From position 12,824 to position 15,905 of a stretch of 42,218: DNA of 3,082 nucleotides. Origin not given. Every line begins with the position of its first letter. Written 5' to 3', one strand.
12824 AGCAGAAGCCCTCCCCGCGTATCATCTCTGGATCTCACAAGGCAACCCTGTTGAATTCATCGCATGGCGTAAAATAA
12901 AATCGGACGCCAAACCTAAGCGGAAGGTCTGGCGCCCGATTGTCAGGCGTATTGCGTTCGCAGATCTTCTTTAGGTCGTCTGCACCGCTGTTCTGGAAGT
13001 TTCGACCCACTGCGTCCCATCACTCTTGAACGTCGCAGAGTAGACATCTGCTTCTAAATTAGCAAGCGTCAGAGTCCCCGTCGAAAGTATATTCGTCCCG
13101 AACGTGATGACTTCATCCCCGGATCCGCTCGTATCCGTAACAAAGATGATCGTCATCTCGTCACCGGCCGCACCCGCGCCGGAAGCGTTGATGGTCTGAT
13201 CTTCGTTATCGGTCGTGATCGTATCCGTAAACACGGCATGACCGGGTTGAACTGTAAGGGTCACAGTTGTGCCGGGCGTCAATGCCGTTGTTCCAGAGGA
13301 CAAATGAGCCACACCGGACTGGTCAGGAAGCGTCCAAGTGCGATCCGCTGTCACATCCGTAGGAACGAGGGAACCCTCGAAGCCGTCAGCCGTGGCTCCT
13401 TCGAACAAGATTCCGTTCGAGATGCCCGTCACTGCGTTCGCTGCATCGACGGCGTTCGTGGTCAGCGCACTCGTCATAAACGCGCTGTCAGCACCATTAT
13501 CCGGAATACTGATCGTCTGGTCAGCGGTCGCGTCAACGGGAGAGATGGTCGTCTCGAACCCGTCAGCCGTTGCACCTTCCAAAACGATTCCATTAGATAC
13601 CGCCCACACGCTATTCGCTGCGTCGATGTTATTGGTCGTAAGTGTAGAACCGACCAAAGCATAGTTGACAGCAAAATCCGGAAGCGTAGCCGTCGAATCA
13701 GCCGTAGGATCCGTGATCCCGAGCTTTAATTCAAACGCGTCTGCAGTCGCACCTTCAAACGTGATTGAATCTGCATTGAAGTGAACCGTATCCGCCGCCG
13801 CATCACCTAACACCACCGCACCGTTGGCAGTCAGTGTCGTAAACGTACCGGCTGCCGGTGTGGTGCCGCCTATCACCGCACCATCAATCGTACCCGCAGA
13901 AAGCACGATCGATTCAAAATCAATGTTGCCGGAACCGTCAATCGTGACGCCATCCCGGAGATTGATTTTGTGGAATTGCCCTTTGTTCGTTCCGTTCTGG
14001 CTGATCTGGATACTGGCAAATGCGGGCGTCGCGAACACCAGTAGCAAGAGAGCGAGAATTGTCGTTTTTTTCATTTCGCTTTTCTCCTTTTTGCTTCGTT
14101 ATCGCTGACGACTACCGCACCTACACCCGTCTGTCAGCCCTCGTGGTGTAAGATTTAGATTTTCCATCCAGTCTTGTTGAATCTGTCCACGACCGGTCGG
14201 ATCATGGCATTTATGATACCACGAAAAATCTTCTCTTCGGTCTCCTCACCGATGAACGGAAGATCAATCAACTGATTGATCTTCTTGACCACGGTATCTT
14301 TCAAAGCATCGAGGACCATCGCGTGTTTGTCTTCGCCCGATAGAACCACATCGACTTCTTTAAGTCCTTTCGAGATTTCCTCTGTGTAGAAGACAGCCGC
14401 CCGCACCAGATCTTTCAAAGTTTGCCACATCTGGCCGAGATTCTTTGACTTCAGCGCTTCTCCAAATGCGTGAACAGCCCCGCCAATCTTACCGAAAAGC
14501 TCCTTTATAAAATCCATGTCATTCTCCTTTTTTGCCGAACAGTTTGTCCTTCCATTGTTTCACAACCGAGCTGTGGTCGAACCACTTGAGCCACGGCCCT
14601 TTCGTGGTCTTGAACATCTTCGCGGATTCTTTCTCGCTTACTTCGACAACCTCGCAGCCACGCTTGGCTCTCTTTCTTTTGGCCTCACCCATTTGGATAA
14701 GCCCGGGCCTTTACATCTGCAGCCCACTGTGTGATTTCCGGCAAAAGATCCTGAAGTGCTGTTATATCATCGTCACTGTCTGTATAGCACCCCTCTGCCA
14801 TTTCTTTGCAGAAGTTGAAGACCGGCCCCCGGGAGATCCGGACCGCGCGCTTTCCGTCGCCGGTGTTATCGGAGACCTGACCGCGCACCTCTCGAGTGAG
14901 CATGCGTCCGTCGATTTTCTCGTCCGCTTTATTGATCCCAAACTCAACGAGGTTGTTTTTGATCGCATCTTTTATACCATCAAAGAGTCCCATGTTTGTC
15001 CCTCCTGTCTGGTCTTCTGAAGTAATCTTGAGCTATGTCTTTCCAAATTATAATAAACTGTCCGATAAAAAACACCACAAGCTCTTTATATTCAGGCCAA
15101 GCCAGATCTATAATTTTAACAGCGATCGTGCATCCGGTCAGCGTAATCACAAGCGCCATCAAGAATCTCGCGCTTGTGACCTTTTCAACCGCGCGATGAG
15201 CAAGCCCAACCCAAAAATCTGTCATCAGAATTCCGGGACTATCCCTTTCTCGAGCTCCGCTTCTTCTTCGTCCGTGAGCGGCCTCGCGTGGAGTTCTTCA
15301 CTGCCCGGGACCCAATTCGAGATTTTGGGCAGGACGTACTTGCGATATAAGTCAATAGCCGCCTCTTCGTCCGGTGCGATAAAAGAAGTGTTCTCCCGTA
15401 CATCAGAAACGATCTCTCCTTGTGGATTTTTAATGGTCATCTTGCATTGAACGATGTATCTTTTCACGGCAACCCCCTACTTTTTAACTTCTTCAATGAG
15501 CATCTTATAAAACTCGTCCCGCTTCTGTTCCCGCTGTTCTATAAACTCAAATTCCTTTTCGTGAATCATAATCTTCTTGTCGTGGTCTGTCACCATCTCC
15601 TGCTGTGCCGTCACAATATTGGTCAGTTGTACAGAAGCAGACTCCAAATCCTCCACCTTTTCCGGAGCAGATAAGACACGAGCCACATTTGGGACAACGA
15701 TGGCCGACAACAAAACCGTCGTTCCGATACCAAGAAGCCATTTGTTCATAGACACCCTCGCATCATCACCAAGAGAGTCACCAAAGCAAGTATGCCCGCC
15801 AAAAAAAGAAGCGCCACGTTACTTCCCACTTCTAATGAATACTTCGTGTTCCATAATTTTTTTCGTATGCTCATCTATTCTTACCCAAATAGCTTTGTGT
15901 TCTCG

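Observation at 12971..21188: An 8-kb late-operon block in which most products are exported or membrane-anchored, including fibre-like proteins with Sec signal peptides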

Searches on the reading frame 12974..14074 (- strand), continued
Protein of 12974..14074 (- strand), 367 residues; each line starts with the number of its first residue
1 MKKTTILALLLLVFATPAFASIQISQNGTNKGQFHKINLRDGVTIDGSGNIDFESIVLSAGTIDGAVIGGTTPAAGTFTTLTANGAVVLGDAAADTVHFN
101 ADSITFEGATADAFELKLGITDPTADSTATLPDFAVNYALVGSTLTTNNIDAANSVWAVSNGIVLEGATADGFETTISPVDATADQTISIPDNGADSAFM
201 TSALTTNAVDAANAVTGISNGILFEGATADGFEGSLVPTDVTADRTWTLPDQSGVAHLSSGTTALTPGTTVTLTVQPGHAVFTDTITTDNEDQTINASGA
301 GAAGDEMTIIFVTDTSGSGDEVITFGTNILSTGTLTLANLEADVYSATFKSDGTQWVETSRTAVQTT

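Call 75: find_related_loci(query=A1, collection=genome_contigs, flank=8000)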
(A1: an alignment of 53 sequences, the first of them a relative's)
Query A1 (367 aa) in genome_contigs; peptide patterns used: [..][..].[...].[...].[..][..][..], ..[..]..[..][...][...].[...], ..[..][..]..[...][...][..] (x = any residue, [..] = any of these).
177 stretches matched a pattern; 66 encode a relative of the query (tblastn E <= 1e-3); 60 distinct loci.
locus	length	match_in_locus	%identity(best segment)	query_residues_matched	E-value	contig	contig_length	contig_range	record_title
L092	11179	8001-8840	47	67-366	9e-50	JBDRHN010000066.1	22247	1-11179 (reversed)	MAG: bacterium isolate MEGAHIT-group-1.518 k141_2995436, whole genome shotgun sequence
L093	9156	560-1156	58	163-366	6e-49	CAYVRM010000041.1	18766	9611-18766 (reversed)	MAG TPA_asm: uncultured Syntrophorhabdus sp. isolate SRP192927_co7_494 genome assembly, contig: NODE_5296_length_18766_c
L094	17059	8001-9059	42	71-358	4e-44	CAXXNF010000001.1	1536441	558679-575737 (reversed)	MAG: Syntrophales bacterium isolate 28f6f31c-1abc-45c3-9ff4-d3034646c4f0 genome assembly, contig: contig_1, whole genome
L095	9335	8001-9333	59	40-260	3e-66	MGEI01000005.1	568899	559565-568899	MAG: Candidatus Uhrbacteria bacterium RIFCSPLOWO2_01_FULL_47_17 rifcsplowo2_01_scaffold_74, whole genome shotgun sequenc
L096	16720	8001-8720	42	111-365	2e-41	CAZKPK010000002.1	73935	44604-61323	MAG TPA_asm: uncultured Candidatus Saccharibacteria bacterium isolate SRP269290_co1_320 genome assembly, contig: NODE_33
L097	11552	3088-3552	56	215-366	3e-41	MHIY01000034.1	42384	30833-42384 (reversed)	MAG: Candidatus Colwellbacteria bacterium RIFCSPLOWO2_01_FULL_48_10 rifcsplowo2_01_scaffold_9818, whole genome shotgun s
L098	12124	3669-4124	57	215-363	7e-40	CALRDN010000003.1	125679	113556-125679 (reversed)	MAG: Candidatus Peribacteria bacterium isolate TH-Jun18-30 genome assembly, contig: TH-Jun18-C145, whole genome shotgun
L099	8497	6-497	53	93-365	2e-39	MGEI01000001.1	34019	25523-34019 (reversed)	MAG: Candidatus Uhrbacteria bacterium RIFCSPLOWO2_01_FULL_47_17 rifcsplowo2_01_scaffold_1712, whole genome shotgun seque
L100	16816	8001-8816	47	94-366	5e-55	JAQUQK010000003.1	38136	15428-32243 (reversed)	MAG: Thermoplasmatota archaeon isolate STD1_48 NODE_2097_length_38136_cov_11.034413_Sandtown_D1, whole genome shotgun se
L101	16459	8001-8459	51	101-260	5e-37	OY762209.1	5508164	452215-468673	MAG: Syntrophorhabdaceae bacterium isolate b67c53bf-795e-48b1-b0c8-2f1cb1e3683a genome assembly, chromosome: 1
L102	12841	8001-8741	37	1-261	7e-33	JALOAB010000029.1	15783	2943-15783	MAG: Candidatus Neomarinimicrobiota bacterium isolate SO_2017_LW2 bin 134 scaffold_8162_c1_LW138R_2017, whole genome sho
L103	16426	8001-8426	56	222-366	9e-33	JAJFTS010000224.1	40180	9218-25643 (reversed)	MAG: Deltaproteobacteria bacterium isolate bin.256 k141_1338798, whole genome shotgun sequence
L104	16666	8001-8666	43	132-362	4e-32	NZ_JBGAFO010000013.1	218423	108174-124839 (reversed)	MAG: Prosthecobacter sp. isolate MAG_MBR_H125.48 MBRH125-48_opera_contig_395, whole genome shotgun sequence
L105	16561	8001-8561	45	101-366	1e-31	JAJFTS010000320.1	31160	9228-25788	MAG: Deltaproteobacteria bacterium isolate bin.256 k141_4711589, whole genome shotgun sequence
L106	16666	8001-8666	37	103-362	2e-26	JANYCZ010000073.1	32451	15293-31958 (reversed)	MAG: Verrucomicrobia bacterium isolate 336R_metabinner_34 336R_k141_181669, whole genome shotgun sequence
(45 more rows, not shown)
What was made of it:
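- L-type repeats occur in MAGs of many phyla, including Bdellovibrionales and CPR bacteria (call 75).
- Tried and rejected: L-type repeats occur in MAGs of many phyla (call 75).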

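Call 79: search_solved_structures(query=A1, max_evalue=1)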
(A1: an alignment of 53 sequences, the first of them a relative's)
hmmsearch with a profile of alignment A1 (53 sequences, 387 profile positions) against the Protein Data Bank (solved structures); distinct sequences matched with E-value up to 1: 1.
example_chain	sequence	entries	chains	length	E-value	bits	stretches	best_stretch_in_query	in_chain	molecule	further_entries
1x9l_A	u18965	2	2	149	0.24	13.6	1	266-358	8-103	CuI-DR1885 | Hypothetical protein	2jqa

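Call 86: search_protein_families(library=ncbifam, proteins=[window:12974-14074:-], max_evalue=0.05)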
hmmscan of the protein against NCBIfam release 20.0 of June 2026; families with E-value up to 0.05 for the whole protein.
window:12974-14074:- (367 aa): 0 families

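Call 87: search_protein_families(library=padloc, proteins=[window:12974-14074:-], max_evalue=0.05)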
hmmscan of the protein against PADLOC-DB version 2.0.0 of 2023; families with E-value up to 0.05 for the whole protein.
window:12974-14074:- (367 aa): 1 family
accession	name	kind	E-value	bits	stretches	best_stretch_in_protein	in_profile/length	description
PDLC02933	PRTase_III-A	-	0.042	11.4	0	308-335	127-154/368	-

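Call 91: find_related_loci(query=A1, collection=viral_contigs, flank=10000)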
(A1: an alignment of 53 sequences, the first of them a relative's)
Query A1 (367 aa) in viral_contigs; peptide patterns used: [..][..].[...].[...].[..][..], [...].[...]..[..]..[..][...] (x = any residue, [..] = any of these).
599 stretches matched a pattern (row limit reached: there are more); 522 encode a relative of the query (tblastn E <= 1e-3); the best 80 are kept; 80 distinct loci.
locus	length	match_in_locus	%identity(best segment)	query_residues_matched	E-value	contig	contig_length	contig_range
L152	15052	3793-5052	48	1-364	7e-88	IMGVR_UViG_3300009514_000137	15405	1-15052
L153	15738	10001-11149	54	78-366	2e-76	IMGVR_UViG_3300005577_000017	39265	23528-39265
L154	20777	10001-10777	51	101-366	4e-64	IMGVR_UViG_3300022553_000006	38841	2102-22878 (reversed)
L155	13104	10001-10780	49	101-366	9e-57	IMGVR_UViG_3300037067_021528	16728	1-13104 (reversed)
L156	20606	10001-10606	55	160-366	7e-56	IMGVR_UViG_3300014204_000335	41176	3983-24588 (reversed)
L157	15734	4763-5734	57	77-308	3e-46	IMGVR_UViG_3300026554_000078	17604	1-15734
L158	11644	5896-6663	49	77-260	7e-40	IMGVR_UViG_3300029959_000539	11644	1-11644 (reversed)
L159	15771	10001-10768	49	77-260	7e-40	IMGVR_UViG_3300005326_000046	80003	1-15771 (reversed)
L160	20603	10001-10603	50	70-256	1e-39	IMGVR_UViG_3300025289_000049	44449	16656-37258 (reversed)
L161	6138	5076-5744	53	78-263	5e-39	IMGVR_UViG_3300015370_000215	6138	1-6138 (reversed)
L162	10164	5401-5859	55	101-260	1e-38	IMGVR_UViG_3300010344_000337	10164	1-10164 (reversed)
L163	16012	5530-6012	49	204-366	1e-33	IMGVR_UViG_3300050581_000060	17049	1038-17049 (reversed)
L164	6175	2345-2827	49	101-366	8e-34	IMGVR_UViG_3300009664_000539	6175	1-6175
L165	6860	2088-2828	37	1-261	9e-33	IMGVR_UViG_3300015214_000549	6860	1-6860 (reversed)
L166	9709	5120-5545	50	224-366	5e-27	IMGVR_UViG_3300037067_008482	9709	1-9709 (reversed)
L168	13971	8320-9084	43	103-333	5e-24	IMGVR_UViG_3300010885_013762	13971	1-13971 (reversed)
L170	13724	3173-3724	41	104-254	3e-22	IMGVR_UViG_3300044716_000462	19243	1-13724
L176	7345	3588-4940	31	48-259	1e-17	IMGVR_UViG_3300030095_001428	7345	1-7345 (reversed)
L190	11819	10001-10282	49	103-192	3e-15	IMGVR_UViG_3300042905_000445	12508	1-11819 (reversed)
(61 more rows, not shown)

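Call 105: search_protein_families(library=phrogs, proteins=[L168:8113-8412:+, L176:3231-3530:+, L190:9653-9952:+, L170:2618-2917:+, L152:3850-4080:+], max_evalue=0.01)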
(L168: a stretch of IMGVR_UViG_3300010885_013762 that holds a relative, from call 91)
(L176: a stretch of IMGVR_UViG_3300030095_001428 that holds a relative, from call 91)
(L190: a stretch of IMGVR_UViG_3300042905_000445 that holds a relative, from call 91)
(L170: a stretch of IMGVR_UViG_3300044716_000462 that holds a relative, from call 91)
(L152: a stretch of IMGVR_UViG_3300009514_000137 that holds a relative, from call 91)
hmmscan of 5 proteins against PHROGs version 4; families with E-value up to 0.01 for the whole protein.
L168:8113-8412:+ (100 aa): 18 families
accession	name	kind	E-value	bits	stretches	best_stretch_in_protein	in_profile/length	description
phrog_38417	-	other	2e-14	54.6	1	5-68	4-62/312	hyaluronidase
phrog_27786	-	tail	5.3e-14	52.7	1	5-65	7-63/729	tail spike protein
phrog_697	-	head and packaging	5.9e-14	51.4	1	1-56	1-52/2079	structural protein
phrog_31660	-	tail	1.2e-13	52.3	1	3-94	8-93/182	tail fiber protein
phrog_33904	-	tail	3.3e-13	50.1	1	5-65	4-59/542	tail fiber protein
phrog_19976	-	tail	9.4e-13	49.2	1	2-63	7-68/256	tail assembly protein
phrog_24754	-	tail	1.8e-10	42.1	1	3-97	5-98/202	tail fiber protein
phrog_24580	-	tail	2.2e-10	41.1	1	5-61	4-56/292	tail fiber protein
phrog_19200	-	head and packaging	1.1e-08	35.7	1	5-54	12-57/268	virion structural protein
phrog_6049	-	tail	2.6e-08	34.8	1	4-55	10-57/337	tail fiber protein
phrog_11419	-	tail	7.6e-07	28.2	1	5-63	98-152/1063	tail fiber protein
phrog_23595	-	tail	9.7e-07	29.1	1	1-53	1-49/440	minor tail protein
phrog_21562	-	tail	3.8e-06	27.2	1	12-64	14-62/324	tail protein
phrog_38058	-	tail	4.8e-06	26.1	1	69-100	170-201/708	tail fiber protein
phrog_2332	-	other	6.5e-06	26.4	1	2-60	6-62/343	hyaluronidase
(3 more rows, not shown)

L176:3231-3530:+ (100 aa): 2 families
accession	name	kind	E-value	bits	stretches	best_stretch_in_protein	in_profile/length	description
phrog_6002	-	head and packaging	0.0014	17.2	1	70-98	84-112/1183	virion structural protein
phrog_33244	-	tail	0.0032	17.6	1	20-96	159-231/414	tail fiber protein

L190:9653-9952:+ (100 aa): 11 families
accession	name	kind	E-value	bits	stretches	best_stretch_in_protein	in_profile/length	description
phrog_8309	-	unknown function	4.7e-19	69.7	1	4-91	2-89/312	-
phrog_38707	-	unknown function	7.6e-16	58.9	1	4-78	2-78/675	-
phrog_16122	-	head and packaging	1.3e-06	28.7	1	65-98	111-144/526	virion structural protein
phrog_29288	-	unknown function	3.6e-05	22.4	1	59-88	823-852/1558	-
phrog_21413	-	unknown function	5.6e-05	23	1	22-76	60-115/595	-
phrog_1325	-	unknown function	0.00012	22.6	1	25-62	50-87/334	-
phrog_24138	-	unknown function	0.00013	22.3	1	22-66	46-90/347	-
phrog_15511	-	unknown function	0.00013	22.2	1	20-76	73-128/511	-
phrog_38058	-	tail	0.00048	19.5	1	29-58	487-517/708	tail fiber protein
phrog_4831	-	unknown function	0.0089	16.7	1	23-86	77-140/360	-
phrog_21412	-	tail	0.0092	14.7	0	33-60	725-752/1452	tail fiber protein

L170:2618-2917:+ (100 aa): 11 families
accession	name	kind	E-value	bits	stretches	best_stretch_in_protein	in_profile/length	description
phrog_8309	-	unknown function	6.4e-11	43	1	4-63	2-60/312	-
phrog_38707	-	unknown function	2.9e-10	40.4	1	4-67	2-64/675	-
phrog_13518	-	unknown function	8.9e-08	31.6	1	18-87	573-641/1230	-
phrog_16122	-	head and packaging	1.1e-06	28.9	1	8-91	5-84/526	virion structural protein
phrog_21412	-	tail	2.3e-06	26.6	1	18-87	709-776/1452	tail fiber protein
phrog_1325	-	unknown function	1.3e-05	25.8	1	14-69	39-93/334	-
phrog_2415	-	unknown function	0.00027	22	1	32-66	34-70/317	-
phrog_2295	-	unknown function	0.00088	18.9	1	33-85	535-592/1183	-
phrog_1710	-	unknown function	0.0011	18.3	1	26-90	17-85/783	-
phrog_15388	-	unknown function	0.0023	18.3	1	34-97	88-146/345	-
phrog_1959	-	unknown function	0.003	18.2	1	30-61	64-95/298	-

L152:3850-4080:+ (77 aa): 1 family
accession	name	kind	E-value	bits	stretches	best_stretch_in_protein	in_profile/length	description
phrog_892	-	tail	0.001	18.7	1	8-73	99-165/782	tail fiber protein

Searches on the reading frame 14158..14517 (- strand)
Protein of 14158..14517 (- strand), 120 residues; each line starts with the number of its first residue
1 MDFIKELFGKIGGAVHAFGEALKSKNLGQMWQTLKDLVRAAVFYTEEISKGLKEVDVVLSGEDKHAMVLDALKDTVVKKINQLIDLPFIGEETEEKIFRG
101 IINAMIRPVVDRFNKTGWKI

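Call 5: search_protein_families(library=pfam, proteins=[window:14158-14517:-], max_evalue=0.1)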
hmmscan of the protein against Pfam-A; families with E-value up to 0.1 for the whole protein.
window:14158-14517:- (120 aa): 0 families

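Call 6: search_protein_families(library=phrogs, proteins=[window:14158-14517:-], max_evalue=0.1)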
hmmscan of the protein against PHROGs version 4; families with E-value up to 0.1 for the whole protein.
window:14158-14517:- (120 aa): 1 family
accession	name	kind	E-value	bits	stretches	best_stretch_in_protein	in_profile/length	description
phrog_20268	-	unknown function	0.093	13.4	0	22-112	130-205/227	-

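Call 86: search_protein_families(library=ncbifam, proteins=[window:14158-14517:-], max_evalue=0.05)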
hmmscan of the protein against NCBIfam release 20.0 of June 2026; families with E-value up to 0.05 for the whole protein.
window:14158-14517:- (120 aa): 1 family
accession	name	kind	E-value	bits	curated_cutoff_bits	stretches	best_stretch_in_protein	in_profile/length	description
NF041630.1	CBS_CbpB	equivalog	0.0097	15.8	125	1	52-103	78-127/143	cyclic-di-AMP-binding protein CbpB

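Call 87: search_protein_families(library=padloc, proteins=[window:14158-14517:-], max_evalue=0.05)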
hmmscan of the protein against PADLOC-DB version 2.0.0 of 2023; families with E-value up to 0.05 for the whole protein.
window:14158-14517:- (120 aa): 0 families

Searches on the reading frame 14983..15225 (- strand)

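Call 5: search_protein_families(library=pfam, proteins=[window:14983-15225:-], max_evalue=0.1)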
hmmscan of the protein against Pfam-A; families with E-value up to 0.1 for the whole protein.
window:14983-15225:- (81 aa): 0 families

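Call 6: search_protein_families(library=phrogs, proteins=[window:14983-15225:-], max_evalue=0.1)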
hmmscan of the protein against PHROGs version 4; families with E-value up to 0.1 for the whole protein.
window:14983-15225:- (81 aa): 1 family
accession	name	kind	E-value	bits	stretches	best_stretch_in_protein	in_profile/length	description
phrog_34399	-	unknown function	0.0048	17.8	1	11-36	3-28/57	-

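Call 86: search_protein_families(library=ncbifam, proteins=[window:14983-15225:-], max_evalue=0.05)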
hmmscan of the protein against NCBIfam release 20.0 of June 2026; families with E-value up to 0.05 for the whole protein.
window:14983-15225:- (81 aa): 0 families

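Call 87: search_protein_families(library=padloc, proteins=[window:14983-15225:-], max_evalue=0.05)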
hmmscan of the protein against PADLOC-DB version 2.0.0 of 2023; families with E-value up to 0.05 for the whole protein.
window:14983-15225:- (81 aa): 0 families

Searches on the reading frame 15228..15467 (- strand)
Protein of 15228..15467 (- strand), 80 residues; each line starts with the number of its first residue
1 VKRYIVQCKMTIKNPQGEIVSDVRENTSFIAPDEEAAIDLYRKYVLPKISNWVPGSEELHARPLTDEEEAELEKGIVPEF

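Call 5: search_protein_families(library=pfam, proteins=[window:15228-15467:-], max_evalue=0.1)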
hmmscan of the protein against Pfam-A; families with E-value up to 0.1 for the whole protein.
window:15228-15467:- (80 aa): 0 families

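Call 6: search_protein_families(library=phrogs, proteins=[window:15228-15467:-], max_evalue=0.1)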
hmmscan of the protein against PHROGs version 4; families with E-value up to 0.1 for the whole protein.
window:15228-15467:- (80 aa): 0 families

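Call 90: search_protein_families(library=pfam, proteins=[window:15228-15467:-], max_evalue=0.01)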
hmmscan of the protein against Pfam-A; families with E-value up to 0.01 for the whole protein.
window:15228-15467:- (80 aa): 0 families

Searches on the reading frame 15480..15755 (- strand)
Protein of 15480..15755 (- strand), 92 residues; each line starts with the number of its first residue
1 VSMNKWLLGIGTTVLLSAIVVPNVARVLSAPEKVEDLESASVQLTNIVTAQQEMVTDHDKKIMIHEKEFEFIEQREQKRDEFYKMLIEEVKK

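Call 5: search_protein_families(library=pfam, proteins=[window:15480-15755:-], max_evalue=0.1)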
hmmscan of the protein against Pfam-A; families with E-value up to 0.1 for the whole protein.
window:15480-15755:- (92 aa): 0 families

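Call 6: search_protein_families(library=phrogs, proteins=[window:15480-15755:-], max_evalue=0.1)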
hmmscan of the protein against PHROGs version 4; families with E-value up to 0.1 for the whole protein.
window:15480-15755:- (92 aa): 2 families
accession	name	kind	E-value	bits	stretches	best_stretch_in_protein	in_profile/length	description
phrog_20634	-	unknown function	0.0034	18.3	1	26-90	130-198/251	-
phrog_1009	-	unknown function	0.013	16.6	1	14-91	23-100/103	-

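Call 86: search_protein_families(library=ncbifam, proteins=[window:15480-15755:-], max_evalue=0.05)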
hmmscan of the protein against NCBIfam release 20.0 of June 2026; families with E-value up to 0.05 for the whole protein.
window:15480-15755:- (92 aa): 0 families

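Call 87: search_protein_families(library=padloc, proteins=[window:15480-15755:-], max_evalue=0.05)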
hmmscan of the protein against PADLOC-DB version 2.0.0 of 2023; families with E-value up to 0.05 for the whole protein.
window:15480-15755:- (92 aa): 0 families
